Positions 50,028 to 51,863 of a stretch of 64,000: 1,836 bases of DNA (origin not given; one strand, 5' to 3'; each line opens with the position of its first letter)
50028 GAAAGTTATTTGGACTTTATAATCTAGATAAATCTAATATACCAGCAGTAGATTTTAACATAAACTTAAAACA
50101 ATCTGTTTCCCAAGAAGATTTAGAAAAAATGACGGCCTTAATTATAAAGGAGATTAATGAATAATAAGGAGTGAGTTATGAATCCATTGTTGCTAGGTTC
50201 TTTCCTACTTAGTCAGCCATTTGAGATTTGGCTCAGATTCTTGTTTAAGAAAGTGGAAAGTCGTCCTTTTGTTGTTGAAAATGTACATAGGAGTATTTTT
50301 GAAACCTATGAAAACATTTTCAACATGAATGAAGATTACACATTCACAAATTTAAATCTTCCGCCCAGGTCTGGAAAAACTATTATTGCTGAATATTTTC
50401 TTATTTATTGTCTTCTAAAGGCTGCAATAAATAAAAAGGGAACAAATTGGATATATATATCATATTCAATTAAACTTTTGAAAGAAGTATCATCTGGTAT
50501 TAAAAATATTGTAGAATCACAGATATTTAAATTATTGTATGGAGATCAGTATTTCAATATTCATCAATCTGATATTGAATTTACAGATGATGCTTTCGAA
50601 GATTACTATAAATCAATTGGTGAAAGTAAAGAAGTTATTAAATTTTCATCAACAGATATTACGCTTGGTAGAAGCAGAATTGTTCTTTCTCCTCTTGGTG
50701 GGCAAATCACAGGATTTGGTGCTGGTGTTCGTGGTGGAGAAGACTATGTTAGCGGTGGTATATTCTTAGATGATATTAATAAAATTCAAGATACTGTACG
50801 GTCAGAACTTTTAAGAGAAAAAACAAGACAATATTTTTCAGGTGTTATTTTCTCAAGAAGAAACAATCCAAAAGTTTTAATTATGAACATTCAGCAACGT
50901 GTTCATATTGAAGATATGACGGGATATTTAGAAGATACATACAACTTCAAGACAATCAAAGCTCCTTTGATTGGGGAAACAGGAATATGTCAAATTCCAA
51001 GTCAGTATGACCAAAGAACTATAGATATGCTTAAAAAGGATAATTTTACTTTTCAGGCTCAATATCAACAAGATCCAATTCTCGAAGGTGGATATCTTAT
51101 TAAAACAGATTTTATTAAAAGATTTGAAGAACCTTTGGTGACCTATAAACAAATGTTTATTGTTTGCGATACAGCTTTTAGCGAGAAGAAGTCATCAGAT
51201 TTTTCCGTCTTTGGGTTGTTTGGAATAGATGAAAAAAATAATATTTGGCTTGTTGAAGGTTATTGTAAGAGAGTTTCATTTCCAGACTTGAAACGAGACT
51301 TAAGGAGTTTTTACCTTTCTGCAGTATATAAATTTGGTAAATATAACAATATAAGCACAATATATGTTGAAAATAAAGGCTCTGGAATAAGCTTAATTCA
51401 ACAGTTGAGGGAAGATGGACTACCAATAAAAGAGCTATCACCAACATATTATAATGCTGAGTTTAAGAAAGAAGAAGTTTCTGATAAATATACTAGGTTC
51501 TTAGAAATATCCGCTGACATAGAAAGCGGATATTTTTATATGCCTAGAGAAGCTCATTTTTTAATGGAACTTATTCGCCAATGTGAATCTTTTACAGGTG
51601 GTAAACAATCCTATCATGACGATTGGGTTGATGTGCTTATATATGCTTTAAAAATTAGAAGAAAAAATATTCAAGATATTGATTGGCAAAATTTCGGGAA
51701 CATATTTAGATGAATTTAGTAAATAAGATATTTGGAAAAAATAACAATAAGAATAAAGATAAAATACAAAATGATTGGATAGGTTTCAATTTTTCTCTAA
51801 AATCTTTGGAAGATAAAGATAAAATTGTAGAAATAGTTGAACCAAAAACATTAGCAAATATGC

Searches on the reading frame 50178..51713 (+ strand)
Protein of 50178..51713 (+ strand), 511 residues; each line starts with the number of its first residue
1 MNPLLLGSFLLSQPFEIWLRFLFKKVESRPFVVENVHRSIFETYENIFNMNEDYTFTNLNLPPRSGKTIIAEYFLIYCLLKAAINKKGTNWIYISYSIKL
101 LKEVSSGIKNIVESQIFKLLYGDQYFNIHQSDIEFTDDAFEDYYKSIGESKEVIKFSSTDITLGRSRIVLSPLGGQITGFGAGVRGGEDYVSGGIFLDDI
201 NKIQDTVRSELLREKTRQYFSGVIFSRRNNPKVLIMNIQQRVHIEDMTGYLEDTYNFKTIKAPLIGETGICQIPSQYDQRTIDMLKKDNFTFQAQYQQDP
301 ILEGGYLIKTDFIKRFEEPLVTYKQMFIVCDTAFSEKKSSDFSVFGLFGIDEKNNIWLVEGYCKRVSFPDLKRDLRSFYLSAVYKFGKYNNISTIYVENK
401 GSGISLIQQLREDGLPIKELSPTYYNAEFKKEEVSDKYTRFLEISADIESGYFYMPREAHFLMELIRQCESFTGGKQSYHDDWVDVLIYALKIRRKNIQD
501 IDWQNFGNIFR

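Call 5: search_protein_families(library=phrogs, proteins=[window:50178-51713:+], max_evalue=0.01)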
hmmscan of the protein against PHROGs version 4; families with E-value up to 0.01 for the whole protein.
window:50178-51713:+ (511 aa): 5 families
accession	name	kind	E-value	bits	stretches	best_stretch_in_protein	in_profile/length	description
phrog_38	-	head and packaging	9.3e-66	223.9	1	14-500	272-709/760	terminase large subunit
phrog_5573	-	head and packaging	2.7e-26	93.5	1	257-495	12-235/250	terminase large subunit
phrog_4758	-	head and packaging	3.8e-26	92.9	1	15-260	20-226/243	terminase large subunit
phrog_979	-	head and packaging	8.2e-06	25.7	1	324-494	434-599/642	terminase large subunit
phrog_11978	-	unknown function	0.00015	22.6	1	328-498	2-164/180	-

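Call 80: find_related_loci(query=A4, collection=viral_contigs, flank=8000)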
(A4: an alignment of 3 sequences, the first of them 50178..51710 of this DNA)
Query A4 (511 aa) in viral_contigs; peptide patterns used: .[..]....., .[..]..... (x = any residue, [..] = any of these).
471 stretches matched a pattern; 363 encode a relative of the query (tblastn E <= 1e-3); the best 80 are kept; 80 distinct loci.
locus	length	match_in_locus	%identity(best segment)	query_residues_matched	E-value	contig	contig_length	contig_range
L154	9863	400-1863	46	6-508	3e-142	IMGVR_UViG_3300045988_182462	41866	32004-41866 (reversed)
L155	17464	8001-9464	46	6-508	1e-141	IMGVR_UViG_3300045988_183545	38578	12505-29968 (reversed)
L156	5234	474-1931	38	1-503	3e-97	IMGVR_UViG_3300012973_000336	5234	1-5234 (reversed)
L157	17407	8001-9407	37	4-491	2e-97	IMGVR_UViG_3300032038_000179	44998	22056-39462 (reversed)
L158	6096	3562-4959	38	6-491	4e-96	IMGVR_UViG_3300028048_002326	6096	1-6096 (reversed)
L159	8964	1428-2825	37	6-491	6e-95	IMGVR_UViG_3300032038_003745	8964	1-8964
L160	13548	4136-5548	37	1-487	1e-94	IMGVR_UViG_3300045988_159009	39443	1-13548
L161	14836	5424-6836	37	1-487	1e-94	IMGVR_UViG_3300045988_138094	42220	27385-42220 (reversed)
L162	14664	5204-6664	36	1-501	4e-93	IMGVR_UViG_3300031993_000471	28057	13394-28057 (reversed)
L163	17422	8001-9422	36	1-492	9e-92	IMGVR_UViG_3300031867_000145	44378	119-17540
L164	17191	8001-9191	40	6-412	2e-90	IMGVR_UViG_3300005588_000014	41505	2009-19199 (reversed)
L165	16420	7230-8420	40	6-412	6e-90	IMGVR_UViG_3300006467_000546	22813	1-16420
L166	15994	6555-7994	36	1-501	6e-90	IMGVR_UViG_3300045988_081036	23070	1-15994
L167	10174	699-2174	36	2-503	6e-90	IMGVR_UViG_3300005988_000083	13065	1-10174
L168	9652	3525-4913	36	6-492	1e-88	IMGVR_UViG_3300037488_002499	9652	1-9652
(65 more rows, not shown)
